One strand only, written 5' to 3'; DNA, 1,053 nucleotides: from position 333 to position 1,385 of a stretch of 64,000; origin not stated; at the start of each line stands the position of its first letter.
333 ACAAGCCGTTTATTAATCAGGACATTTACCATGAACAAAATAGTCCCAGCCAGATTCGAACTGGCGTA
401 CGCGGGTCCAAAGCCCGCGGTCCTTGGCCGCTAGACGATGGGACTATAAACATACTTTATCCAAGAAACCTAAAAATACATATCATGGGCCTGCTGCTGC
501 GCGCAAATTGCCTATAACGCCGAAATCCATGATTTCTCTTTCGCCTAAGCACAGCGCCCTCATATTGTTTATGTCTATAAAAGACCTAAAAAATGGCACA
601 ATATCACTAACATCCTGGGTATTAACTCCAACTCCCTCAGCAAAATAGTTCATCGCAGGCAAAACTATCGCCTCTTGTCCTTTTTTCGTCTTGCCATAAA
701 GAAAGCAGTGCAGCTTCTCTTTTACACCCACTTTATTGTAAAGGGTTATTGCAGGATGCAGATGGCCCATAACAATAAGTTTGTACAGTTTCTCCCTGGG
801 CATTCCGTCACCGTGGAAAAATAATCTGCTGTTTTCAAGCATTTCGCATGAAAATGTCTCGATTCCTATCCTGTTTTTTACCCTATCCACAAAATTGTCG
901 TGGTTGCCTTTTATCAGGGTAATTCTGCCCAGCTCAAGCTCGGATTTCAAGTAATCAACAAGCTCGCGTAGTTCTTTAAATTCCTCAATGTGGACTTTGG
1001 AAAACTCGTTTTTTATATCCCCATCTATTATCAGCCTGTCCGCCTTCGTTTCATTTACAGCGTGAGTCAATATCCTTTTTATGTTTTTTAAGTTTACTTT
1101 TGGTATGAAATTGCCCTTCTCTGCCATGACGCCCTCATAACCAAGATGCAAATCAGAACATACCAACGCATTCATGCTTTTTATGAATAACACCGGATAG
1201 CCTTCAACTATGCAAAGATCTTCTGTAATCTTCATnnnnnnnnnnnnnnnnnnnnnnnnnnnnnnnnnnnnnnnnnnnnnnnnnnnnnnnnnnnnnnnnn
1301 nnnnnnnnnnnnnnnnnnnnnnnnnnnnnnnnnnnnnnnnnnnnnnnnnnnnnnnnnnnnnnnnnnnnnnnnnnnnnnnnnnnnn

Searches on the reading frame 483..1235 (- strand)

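Call 23: search_protein_families(library=pfam, alignment_id=A1, max_evalue=0.00001)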
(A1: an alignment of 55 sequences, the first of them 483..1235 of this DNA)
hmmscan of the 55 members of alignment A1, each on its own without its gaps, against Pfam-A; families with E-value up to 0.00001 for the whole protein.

A. member 1, window:483-1235:- (250 aa): 2 families
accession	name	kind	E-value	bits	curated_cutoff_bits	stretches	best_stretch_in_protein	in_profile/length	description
PF00149.33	Metallophos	-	1.5e-09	39.1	21.5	1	21-161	1-158/191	Calcineurin-like phosphoesterase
PF12850.12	Metallophos_2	-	8.3e-06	26.3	27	0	21-162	1-119/154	Calcineurin-like phosphoesterase superfamily domain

B. families by the number of members that match (of 55 scanned): 59 families (the first 25 are shown)
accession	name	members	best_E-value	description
PF08494.16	DEAD_assoc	2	2.8e-51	DEAD/H associated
PF00270.35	DEAD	2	3.8e-36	DEAD/DEAH box helicase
PF19306.5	WH_Lhr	2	9.7e-34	Large helicase-related protein, winged helix domain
PF00271.37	Helicase_C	2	3.5e-21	Helicase conserved C-terminal domain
PF25174.1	Beta-prop_THOC3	2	7.4e-16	THOC3 beta-propeller domain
PF04851.21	ResIII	2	9.4e-10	Type III restriction enzyme, res subunit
PF00521.26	DNA_topoisoIV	1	3.5e-156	DNA gyrase/topoisomerase IV, subunit A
PF00749.27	tRNA-synt_1c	1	7.1e-83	tRNA synthetases class I (E and Q), catalytic domain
PF01269.23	Fibrillarin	1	8.4e-75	Fibrillarin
PF03989.18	DNA_gyraseA_C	1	8.8e-57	DNA gyrase C-terminal domain, beta-propeller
PF00204.31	DNA_gyraseB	1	5.3e-55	DNA gyrase B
PF00827.22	Ribosomal_L15e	1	1.9e-49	Ribosomal L15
PF00398.26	RrnaAD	1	5.4e-44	Ribosomal RNA adenine dimethylase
PF01797.21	Y1_Tnp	1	5.3e-39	Transposase IS200 like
PF01981.21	PTH2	1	1.6e-36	Peptidyl-tRNA hydrolase PTH2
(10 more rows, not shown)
